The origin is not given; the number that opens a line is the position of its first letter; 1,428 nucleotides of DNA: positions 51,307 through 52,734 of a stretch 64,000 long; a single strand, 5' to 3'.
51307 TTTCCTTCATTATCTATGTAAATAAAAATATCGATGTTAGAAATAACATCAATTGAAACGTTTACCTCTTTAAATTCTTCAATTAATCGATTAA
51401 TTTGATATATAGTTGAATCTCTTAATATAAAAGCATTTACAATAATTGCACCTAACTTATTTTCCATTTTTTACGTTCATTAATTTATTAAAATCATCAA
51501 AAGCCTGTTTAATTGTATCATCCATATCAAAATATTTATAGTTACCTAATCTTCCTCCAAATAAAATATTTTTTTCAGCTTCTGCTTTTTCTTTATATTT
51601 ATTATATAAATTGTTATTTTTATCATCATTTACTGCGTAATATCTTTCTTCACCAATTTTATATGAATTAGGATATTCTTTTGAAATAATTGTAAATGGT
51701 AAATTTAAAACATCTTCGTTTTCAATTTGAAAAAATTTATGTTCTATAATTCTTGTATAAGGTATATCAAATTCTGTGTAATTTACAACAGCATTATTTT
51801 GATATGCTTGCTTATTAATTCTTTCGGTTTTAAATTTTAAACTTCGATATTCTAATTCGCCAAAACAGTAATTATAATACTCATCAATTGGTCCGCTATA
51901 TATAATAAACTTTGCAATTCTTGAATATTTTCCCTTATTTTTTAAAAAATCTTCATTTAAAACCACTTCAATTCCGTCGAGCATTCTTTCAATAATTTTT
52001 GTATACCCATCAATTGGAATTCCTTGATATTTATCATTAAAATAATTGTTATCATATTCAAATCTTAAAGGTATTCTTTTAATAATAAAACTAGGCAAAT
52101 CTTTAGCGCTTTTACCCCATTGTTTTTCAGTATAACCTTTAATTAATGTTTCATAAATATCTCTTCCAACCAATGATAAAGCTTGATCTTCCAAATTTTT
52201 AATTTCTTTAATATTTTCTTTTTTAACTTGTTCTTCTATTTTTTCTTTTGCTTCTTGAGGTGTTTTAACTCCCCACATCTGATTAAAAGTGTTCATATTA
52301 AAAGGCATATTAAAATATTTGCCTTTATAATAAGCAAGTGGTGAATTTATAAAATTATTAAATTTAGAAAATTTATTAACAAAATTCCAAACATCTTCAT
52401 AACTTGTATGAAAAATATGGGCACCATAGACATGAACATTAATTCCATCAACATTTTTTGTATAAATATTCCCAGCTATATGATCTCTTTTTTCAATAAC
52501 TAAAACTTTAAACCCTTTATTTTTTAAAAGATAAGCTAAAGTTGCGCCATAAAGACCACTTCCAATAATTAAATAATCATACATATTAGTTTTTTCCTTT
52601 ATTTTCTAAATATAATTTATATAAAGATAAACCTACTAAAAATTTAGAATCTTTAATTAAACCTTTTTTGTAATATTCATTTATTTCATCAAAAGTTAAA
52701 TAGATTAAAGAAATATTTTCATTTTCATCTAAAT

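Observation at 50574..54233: Five-gene translationally coupled operon ogt-isf-nudix-glf-RimK-like ATP-grasp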

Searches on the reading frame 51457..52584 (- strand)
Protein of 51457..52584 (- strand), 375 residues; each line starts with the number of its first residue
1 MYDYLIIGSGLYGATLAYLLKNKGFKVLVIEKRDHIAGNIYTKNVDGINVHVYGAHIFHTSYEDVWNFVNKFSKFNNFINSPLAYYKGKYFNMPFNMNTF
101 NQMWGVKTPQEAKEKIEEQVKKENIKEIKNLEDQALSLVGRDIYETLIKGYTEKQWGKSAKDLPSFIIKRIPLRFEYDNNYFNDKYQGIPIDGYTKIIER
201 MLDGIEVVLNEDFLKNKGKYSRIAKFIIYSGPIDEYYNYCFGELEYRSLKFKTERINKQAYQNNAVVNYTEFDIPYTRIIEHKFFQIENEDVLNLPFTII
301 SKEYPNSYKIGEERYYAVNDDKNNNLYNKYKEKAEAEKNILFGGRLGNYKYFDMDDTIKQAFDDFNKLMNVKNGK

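Call 3: search_protein_families(library=pfam, proteins=[window:51457-52584:-], max_evalue=0.01)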
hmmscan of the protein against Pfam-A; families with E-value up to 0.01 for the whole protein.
window:51457-52584:- (375 aa): 8 families
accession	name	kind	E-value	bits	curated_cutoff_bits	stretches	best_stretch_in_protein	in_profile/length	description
PF03275.19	GLF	-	1.1e-76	257.5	26.3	1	147-351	2-203/203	UDP-galactopyranose mutase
PF13450.12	NAD_binding_8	-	5.1e-22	78.4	21.9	1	6-72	1-68/68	NAD(P)-binding Rossmann-like domain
PF01593.30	Amino_oxidase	-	3.7e-09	36.8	19.8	1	15-120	5-119/443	Flavin containing amine oxidoreductase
PF01266.30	DAO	-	5.8e-06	26.5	27.9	1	3-38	1-37/353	FAD dependent oxidoreductase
PF01494.25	FAD_binding_3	-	4e-05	23.4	22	1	3-35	3-35/349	FAD binding domain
PF00070.33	Pyr_redox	-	0.00045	21.1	22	1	5-37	3-35/82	Pyridine nucleotide-disulphide oxidoreductase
PF01210.29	NAD_Gly3P_dh_N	-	0.0036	17.7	23.1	1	6-44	4-42/158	NAD-dependent glycerol-3-phosphate dehydrogenase N-terminus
PF00890.30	FAD_binding_2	-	0.0036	17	20.4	1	3-39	1-37/414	FAD binding domain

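Call 4: search_protein_families(library=ncbifam, proteins=[window:51457-52584:-], max_evalue=0.01)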
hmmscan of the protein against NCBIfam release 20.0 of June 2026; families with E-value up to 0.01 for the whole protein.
window:51457-52584:- (375 aa): 46 families (the best 25 are shown)
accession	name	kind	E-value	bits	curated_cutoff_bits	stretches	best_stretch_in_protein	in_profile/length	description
TIGR00031.1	UDP-GALP_mutase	equivalog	2.2e-124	415.3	303.75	1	1-369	1-377/378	UDP-galactopyranose mutase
NF005545.0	PRK07208.1-1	equivalog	8.5e-16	57.4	451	1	3-163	9-170/504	hypothetical protein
NF005548.0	PRK07208.1-4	equivalog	1.8e-15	56.6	389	1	4-165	6-168/488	hypothetical protein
NF005547.0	PRK07208.1-3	equivalog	5.2e-12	45.2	380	1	4-165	7-173/465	hypothetical protein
NF005546.0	PRK07208.1-2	equivalog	4e-11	42.2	418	2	85-164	121-200/527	hypothetical protein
NF005560.0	PRK07233.1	equivalog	1.2e-07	30.9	252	1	5-206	4-210/435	hypothetical protein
TIGR00562.1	proto_IX_ox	equivalog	1.4e-06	27.2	97.85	1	4-76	5-78/470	protoporphyrinogen oxidase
NF041080.1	DGGGPL_reductase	equivalog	3.4e-06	26.2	580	1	2-43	2-41/447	digeranylgeranylglycerophospholipid reductase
TIGR02032.1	GG-red-SF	subfamily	3.9e-06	26.8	158.8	1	2-35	1-34/297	geranylgeranyl reductase family protein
NF008841.0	PRK11883.1-1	equivalog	1.2e-05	24.4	517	1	3-137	5-137/453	protoporphyrinogen oxidase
NF042421.1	hydcarot_desat_CrtD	equivalog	1.9e-05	23.3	500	1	3-122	3-126/487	1-hydroxycarotenoid 3,4-desaturase CrtD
NF008519.0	PRK11445.1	equivalog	2.5e-05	23.7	303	1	1-48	3-49/355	FAD-binding protein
NF053717.1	VnlPnlRedVprA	equivalog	3.7e-05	22.7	600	1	2-76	7-82/481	vinyl phenol reductase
TIGR02732.1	zeta_caro_desat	equivalog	5.4e-05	22.3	622.15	1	6-78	4-76/474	9,9'-di-cis-zeta-carotene desaturase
NF005612.0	PRK07364.1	equivalog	7.2e-05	21.5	487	1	2-59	19-73/415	FAD-dependent hydroxylase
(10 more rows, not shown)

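Call 17: find_homologous_proteins(query=window:51460-52584:-)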
Query window:51460-52584:- (375 aa): 8000 proteins with E <= 0.001 among 8000 candidates; the best 120 are listed.
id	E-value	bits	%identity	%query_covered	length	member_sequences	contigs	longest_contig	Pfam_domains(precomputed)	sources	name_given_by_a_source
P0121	9.0e-249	843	100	100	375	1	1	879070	PF03275.20,PF01266.31,PF01593.31,PF13450.13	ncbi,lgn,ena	-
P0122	1.2e-248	842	100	100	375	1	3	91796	PF03275.20,PF01266.31,PF01593.31,PF13450.13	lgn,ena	-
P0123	3.7e-248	841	99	100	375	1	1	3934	PF03275.20,PF01266.31,PF01593.31,PF13450.13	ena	-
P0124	4.4e-248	840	99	100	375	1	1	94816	PF03275.20,PF01266.31,PF01593.31,PF13450.13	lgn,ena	-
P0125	4.6e-248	840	99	100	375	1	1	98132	PF03275.20,PF01266.31,PF01593.31,PF13450.13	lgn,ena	-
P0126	1.5e-247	839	99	100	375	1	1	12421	PF03275.20,PF01266.31,PF01593.31,PF13450.13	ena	-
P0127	2.4e-247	838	99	100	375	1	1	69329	PF03275.20,PF01266.31,PF01593.31,PF13450.13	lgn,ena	-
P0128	1.8e-246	835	99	100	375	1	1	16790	PF03275.20,PF01266.31,PF01593.31,PF13450.13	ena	-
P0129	3.5e-246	834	99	100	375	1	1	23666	PF03275.20,PF01266.31,PF01593.31,PF13450.13,PF01494.26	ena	-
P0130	4.8e-246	834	99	100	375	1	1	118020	PF03275.20,PF01266.31,PF01593.31,PF13450.13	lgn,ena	-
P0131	1.4e-244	829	98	100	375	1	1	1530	PF03275.20,PF01266.31,PF01593.31,PF13450.13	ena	-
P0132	7.3e-244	827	98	100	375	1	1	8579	PF03275.20,PF01266.31,PF01593.31,PF13450.13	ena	-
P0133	5.0e-243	824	98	100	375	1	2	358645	PF03275.20,PF01266.31,PF01593.31,PF13450.13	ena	-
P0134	7.1e-243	823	97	100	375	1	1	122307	PF03275.20,PF01266.31,PF01593.31,PF13450.13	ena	-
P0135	7.9e-243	823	97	100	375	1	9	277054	PF03275.20,PF01266.31,PF01593.31,PF13450.13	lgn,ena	-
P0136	1.2e-242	823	97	100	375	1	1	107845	PF03275.20,PF01266.31,PF01593.31,PF13450.13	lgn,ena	-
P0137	1.8e-242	822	97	100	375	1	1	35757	PF03275.20,PF01266.31,PF01593.31,PF13450.13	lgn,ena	-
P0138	2.1e-241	818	97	100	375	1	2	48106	PF03275.20,PF01266.31,PF01593.31,PF13450.13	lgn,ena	-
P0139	1.1e-240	816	96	100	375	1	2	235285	PF03275.20,PF01266.31,PF01593.31,PF13450.13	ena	-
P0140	7.3e-240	813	96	100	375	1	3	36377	PF03275.20,PF01266.31,PF01593.31,PF13450.13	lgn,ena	-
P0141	1.4e-239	813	95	100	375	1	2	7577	PF03275.20,PF01266.31,PF01593.31,PF13450.13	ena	-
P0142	1.4e-239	812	96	100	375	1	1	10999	PF03275.20,PF01266.31,PF01593.31,PF13450.13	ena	-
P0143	7.2e-239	810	95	100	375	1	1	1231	PF03275.20,PF01266.31,PF01593.31,PF13450.13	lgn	-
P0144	1.2e-238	809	95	100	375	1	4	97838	PF03275.20,PF01266.31,PF01593.31,PF13450.13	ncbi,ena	-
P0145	1.3e-238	809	95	100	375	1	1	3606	PF03275.20,PF01266.31,PF01593.31,PF13450.13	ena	-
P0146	1.9e-238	809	95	100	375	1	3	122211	PF03275.20,PF01266.31,PF01593.31,PF13450.13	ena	-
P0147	5.0e-238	807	95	100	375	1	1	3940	PF03275.20,PF01266.31,PF01593.31,PF13450.13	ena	-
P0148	2.0e-206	703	-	-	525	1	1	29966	PF03275.20,PF01266.31,PF01593.31,PF13450.13,PF12831.14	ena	-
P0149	3.4e-184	630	-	-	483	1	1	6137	PF03275.20,PF13450.13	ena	-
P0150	1.0e-183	629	97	77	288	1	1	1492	PF03275.20,PF01266.31,PF01593.31,PF13450.13,PF01494.26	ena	-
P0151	4.6e-180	617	72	99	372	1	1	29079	PF03275.20,PF01266.31,PF01593.31,PF13450.13,PF12831.14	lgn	-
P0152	1.8e-178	611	72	98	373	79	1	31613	PF03275.20,PF01266.31,PF01593.31,PF13450.13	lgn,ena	-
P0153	2.4e-178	611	72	100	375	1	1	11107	PF03275.20,PF01266.31,PF01593.31,PF13450.13,PF12831.14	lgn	-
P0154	1.1e-176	606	72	98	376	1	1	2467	PF03275.20,PF01266.31,PF01593.31,PF13450.13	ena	-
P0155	1.4e-176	605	96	75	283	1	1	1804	PF03275.20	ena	-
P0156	6.2e-169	580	70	99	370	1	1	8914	PF03275.20,PF13450.13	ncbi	-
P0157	1.2e-167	576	67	98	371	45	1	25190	PF03275.20,PF01593.31,PF13450.13,PF00070.34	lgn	-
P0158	1.8e-166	572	69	98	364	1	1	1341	PF03275.20,PF01266.31,PF01593.31,PF13450.13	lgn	-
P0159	2.7e-166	571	68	98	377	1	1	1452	PF03275.20,PF01266.31,PF01593.31,PF13450.13,PF12831.14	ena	-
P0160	3.9e-166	571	68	98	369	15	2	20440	PF03275.20,PF01266.31,PF01593.31,PF13450.13,PF12831.14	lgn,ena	-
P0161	4.9e-166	570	67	98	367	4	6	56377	PF03275.20,PF01266.31,PF01593.31,PF13450.13,PF12831.14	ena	-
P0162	2.1e-165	568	67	98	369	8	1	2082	PF03275.20,PF01266.31,PF01593.31,PF13450.13,PF12831.14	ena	-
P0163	5.2e-165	567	68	99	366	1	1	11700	PF03275.20,PF01593.31,PF13450.13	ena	-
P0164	1.2e-164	566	68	98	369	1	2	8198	PF03275.20,PF01266.31,PF01593.31,PF13450.13,PF12831.14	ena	-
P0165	1.5e-164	566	68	98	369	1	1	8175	PF03275.20,PF01266.31,PF01593.31,PF13450.13,PF12831.14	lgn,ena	-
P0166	1.6e-164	565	68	99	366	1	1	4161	PF03275.20,PF01593.31,PF13450.13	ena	-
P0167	2.1e-164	565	67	98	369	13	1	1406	PF03275.20,PF01266.31,PF01593.31,PF13450.13,PF12831.14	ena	-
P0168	2.6e-164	565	69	98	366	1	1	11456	PF03275.20,PF01593.31,PF13450.13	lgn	-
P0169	3.0e-164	565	67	98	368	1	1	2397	PF03275.20,PF01266.31,PF01593.31,PF13450.13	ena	-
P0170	3.1e-164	565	68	99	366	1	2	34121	PF03275.20,PF01593.31,PF13450.13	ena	-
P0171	3.3e-164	564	68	99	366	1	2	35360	PF03275.20,PF01593.31,PF13450.13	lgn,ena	-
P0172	3.7e-164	564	68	99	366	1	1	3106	PF03275.20,PF01593.31,PF13450.13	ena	-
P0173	4.1e-164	564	68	99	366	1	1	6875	PF03275.20,PF01593.31,PF13450.13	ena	-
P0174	4.3e-164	564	68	99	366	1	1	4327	PF03275.20,PF01593.31,PF13450.13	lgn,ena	-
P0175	5.2e-164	564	68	98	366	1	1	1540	PF03275.20,PF01593.31,PF13450.13,PF01494.26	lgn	-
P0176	5.3e-164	564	69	97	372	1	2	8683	PF03275.20,PF01266.31,PF01593.31,PF13450.13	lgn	-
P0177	5.6e-164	564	68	98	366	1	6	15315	PF03275.20,PF01593.31,PF13450.13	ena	-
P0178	6.2e-164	564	68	99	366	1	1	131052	PF03275.20,PF01593.31,PF13450.13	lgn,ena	-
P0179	6.4e-164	563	68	99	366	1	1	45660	PF03275.20,PF01593.31,PF13450.13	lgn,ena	-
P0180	7.2e-164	563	68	99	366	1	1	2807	PF03275.20,PF01593.31,PF13450.13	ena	-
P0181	7.7e-164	563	68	99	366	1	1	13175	PF03275.20,PF01593.31,PF13450.13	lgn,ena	-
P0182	7.8e-164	563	68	98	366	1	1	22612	PF03275.20,PF01593.31,PF13450.13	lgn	-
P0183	1.0e-163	563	68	99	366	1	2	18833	PF03275.20,PF01593.31,PF13450.13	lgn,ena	-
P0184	1.0e-163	563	68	99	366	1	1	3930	PF03275.20,PF01593.31,PF13450.13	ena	-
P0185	1.1e-163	563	67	98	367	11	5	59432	PF03275.20,PF01593.31,PF13450.13,PF12831.14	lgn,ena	-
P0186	1.3e-163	562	68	98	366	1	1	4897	PF03275.20,PF01593.31,PF13450.13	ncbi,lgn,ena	-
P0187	1.4e-163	562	69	99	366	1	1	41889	PF03275.20,PF01593.31,PF13450.13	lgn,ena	-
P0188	1.4e-163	562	68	98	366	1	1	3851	PF03275.20,PF01593.31,PF13450.13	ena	-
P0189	1.4e-163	562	68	98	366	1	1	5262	PF03275.20,PF01593.31,PF13450.13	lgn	-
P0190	1.5e-163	562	68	99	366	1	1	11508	PF03275.20,PF01593.31,PF13450.13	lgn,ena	-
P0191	1.6e-163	562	68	98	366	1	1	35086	PF03275.20,PF01593.31,PF13450.13,PF01494.26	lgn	-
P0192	1.8e-163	562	68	99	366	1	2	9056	PF03275.20,PF01593.31,PF13450.13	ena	-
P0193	1.8e-163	562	69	99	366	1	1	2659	PF03275.20,PF01593.31,PF13450.13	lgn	-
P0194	1.9e-163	562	68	98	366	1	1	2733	PF03275.20,PF01593.31,PF13450.13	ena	-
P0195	2.0e-163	562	68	99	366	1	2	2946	PF03275.20,PF01593.31,PF13450.13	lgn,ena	-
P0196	2.0e-163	562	68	99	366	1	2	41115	PF03275.20,PF01593.31,PF13450.13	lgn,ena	-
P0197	2.1e-163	562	68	99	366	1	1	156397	PF03275.20,PF01593.31,PF13450.13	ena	-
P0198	2.1e-163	562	67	98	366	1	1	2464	PF03275.20,PF01593.31,PF13450.13,PF01494.26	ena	-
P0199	2.2e-163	562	68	99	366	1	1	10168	PF03275.20,PF01593.31,PF13450.13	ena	-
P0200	2.2e-163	562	68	98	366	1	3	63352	PF03275.20,PF01593.31,PF13450.13,PF01494.26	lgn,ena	-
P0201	2.4e-163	562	68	99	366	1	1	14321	PF03275.20,PF01593.31,PF13450.13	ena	-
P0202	2.5e-163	562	68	98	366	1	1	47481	PF03275.20,PF01593.31,PF13450.13,PF01494.26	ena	-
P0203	2.5e-163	562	68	99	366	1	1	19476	PF03275.20,PF01593.31,PF13450.13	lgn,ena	-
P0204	2.6e-163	561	68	99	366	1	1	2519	PF03275.20,PF01593.31,PF13450.13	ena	-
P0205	2.8e-163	561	68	98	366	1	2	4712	PF03275.20,PF01593.31,PF13450.13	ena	-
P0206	2.8e-163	561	68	99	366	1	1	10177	PF03275.20,PF01593.31,PF13450.13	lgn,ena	-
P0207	2.9e-163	561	68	99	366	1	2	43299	PF03275.20,PF01593.31,PF13450.13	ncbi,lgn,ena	-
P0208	3.0e-163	561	68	99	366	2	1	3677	PF03275.20,PF01593.31,PF13450.13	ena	-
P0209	3.0e-163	561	68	98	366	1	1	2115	PF03275.20,PF01266.31,PF01593.31,PF13450.13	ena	-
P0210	3.1e-163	561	68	98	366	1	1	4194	PF03275.20,PF01593.31,PF13450.13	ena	-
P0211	3.1e-163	561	68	99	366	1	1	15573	PF03275.20,PF01593.31,PF13450.13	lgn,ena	-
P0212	3.6e-163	561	68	98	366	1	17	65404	PF03275.20,PF01593.31,PF13450.13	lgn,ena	-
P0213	3.7e-163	561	68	99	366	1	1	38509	PF03275.20,PF01593.31,PF13450.13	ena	-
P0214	3.9e-163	561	68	99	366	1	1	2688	PF03275.20,PF01593.31,PF13450.13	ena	-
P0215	3.9e-163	561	66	98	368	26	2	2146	PF03275.20,PF01266.31,PF01593.31,PF13450.13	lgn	-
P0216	4.2e-163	561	68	99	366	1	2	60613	PF03275.20,PF01593.31,PF13450.13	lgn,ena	-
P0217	4.8e-163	561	68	99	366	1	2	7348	PF03275.20,PF01593.31,PF13450.13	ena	-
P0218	5.1e-163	561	68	98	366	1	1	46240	PF03275.20,PF01593.31,PF13450.13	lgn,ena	-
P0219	5.8e-163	560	68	98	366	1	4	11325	PF03275.20,PF01593.31,PF13450.13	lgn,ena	-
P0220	5.9e-163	560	68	99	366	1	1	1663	PF03275.20,PF01593.31,PF13450.13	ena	-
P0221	6.4e-163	560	67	98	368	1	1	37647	PF03275.20,PF01266.31,PF01593.31,PF13450.13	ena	-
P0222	6.7e-163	560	68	98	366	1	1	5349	PF03275.20,PF01593.31,PF13450.13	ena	-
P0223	7.1e-163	560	68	98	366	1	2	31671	PF03275.20,PF01593.31,PF13450.13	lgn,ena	-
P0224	7.3e-163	560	68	99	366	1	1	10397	PF03275.20,PF01593.31,PF13450.13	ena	-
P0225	7.5e-163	560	68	99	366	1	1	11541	PF03275.20,PF01593.31,PF13450.13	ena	-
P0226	7.5e-163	560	68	99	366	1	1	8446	PF03275.20,PF01593.31,PF13450.13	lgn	-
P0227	7.7e-163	560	68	99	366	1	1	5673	PF03275.20,PF01593.31,PF13450.13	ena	-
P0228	8.4e-163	560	68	98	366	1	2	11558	PF03275.20,PF01593.31,PF13450.13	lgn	-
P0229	8.6e-163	560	68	98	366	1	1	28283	PF03275.20,PF01593.31,PF13450.13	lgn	-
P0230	8.6e-163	560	68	99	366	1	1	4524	PF03275.20,PF01593.31,PF13450.13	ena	-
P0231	8.9e-163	560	68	99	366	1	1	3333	PF03275.20,PF01593.31,PF13450.13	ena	-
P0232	9.9e-163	560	69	99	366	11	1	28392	PF03275.20,PF01593.31,PF13450.13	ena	-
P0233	1.0e-162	560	68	99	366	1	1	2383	PF03275.20,PF01593.31,PF13450.13,PF01494.26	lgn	-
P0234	1.1e-162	559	68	99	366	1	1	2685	PF03275.20,PF01593.31,PF13450.13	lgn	-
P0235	1.1e-162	559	68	99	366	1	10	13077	PF03275.20,PF01593.31,PF13450.13,PF01494.26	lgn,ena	-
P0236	1.1e-162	559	68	99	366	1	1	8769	PF03275.20,PF01593.31,PF13450.13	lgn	-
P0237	1.1e-162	559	68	99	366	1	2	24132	PF03275.20,PF01593.31,PF13450.13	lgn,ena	-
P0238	1.1e-162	559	68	99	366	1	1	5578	PF03275.20,PF01593.31,PF13450.13,PF01494.26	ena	-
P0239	1.2e-162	559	68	98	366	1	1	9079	PF03275.20,PF01593.31,PF13450.13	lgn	-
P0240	1.2e-162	559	68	98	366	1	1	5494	PF03275.20,PF01593.31,PF13450.13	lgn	-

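Call 18: find_encoding_contigs(protein=P0152, flank=6000, max_places=1)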
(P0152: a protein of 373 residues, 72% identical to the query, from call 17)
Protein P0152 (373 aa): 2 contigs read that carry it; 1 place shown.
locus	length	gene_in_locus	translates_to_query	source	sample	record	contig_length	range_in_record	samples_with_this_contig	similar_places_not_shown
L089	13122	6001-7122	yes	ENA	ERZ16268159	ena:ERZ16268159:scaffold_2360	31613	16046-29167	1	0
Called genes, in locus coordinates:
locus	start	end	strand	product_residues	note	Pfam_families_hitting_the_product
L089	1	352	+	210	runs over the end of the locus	-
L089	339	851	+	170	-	-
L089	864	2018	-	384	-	-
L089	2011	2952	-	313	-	PF00005:ABC_tran, PF13304:AAA_21 (weak)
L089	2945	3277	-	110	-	PF00392:GntR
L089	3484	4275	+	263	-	-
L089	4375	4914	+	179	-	-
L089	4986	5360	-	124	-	PF02142:MGS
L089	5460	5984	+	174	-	PF00293:NUDIX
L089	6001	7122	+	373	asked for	PF01266:DAO (weak), PF13450:NAD_binding_8, PF01593:Amino_oxidase, PF03275:GLF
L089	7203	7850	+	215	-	PF06971:Put_DNA-bind_N, PF02629:CoA_binding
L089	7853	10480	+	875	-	PF00171:Aldedh, PF13685:Fe-ADH_2 (faint), PF00465:Fe-ADH, PF25137:ADH_Fe_C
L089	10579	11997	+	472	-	PF12838:Fer4_7 (weak), PF14697:Fer4_21 (weak), PF00037:Fer4, PF12837:Fer4_6 (weak), PF13237:Fer4_10 (weak), PF25160:LdpA_Fe-S-bd (weak), PF00037:Fer4, PF02906:Fe_hyd_lg_C, +6 more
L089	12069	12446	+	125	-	PF00383:dCMP_cyt_deam_1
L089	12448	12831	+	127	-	-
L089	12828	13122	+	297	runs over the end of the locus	PF00491:Arginase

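Call 19: find_encoding_contigs(protein=P0153, flank=6000, max_places=1)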
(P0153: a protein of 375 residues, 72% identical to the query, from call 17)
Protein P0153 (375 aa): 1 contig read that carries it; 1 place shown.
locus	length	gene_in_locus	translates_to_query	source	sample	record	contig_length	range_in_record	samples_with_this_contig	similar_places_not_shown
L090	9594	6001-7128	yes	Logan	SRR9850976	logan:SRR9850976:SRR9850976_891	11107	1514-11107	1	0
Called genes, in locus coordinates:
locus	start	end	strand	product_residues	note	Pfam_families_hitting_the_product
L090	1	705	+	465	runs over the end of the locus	-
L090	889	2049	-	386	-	-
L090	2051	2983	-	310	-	PF00005:ABC_tran, PF13304:AAA_21 (weak)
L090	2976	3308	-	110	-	PF00392:GntR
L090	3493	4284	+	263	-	-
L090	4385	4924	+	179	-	-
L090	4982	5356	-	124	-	PF02142:MGS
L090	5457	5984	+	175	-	PF00293:NUDIX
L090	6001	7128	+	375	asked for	PF01266:DAO (weak), PF12831:FAD_oxidored (faint), PF13450:NAD_binding_8, PF01593:Amino_oxidase, PF03275:GLF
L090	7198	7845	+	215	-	PF06971:Put_DNA-bind_N, PF02629:CoA_binding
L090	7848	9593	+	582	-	?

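Call 20: find_encoding_contigs(protein=P0157, flank=6000, max_places=1)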
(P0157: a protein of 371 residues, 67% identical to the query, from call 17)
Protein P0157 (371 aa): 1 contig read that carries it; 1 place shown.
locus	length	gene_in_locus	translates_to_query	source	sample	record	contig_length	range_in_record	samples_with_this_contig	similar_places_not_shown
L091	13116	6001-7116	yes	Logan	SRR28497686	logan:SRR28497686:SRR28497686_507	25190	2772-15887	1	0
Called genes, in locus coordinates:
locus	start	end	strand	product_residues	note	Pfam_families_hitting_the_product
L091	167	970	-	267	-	-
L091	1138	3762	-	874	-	PF00171:Aldedh, PF00465:Fe-ADH, PF13685:Fe-ADH_2 (weak), PF25137:ADH_Fe_C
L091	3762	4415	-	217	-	PF06971:Put_DNA-bind_N, PF02629:CoA_binding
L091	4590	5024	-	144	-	-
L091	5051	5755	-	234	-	PF00072:Response_reg, PF00486:Trans_reg_C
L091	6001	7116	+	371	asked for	PF00070:Pyr_redox (faint), PF13450:NAD_binding_8, PF01593:Amino_oxidase, PF03275:GLF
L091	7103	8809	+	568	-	PF00465:Fe-ADH, PF13685:Fe-ADH_2 (weak), PF25137:ADH_Fe_C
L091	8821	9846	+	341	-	PF10974:DUF2804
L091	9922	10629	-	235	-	-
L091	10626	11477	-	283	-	PF00005:ABC_tran, PF13175:AAA_15 (weak), PF13555:AAA_29 (faint), PF13304:AAA_21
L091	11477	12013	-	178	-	PF28549:NDPSase_N, PF00293:NUDIX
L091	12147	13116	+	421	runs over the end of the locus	PF11187:Mbeg1-like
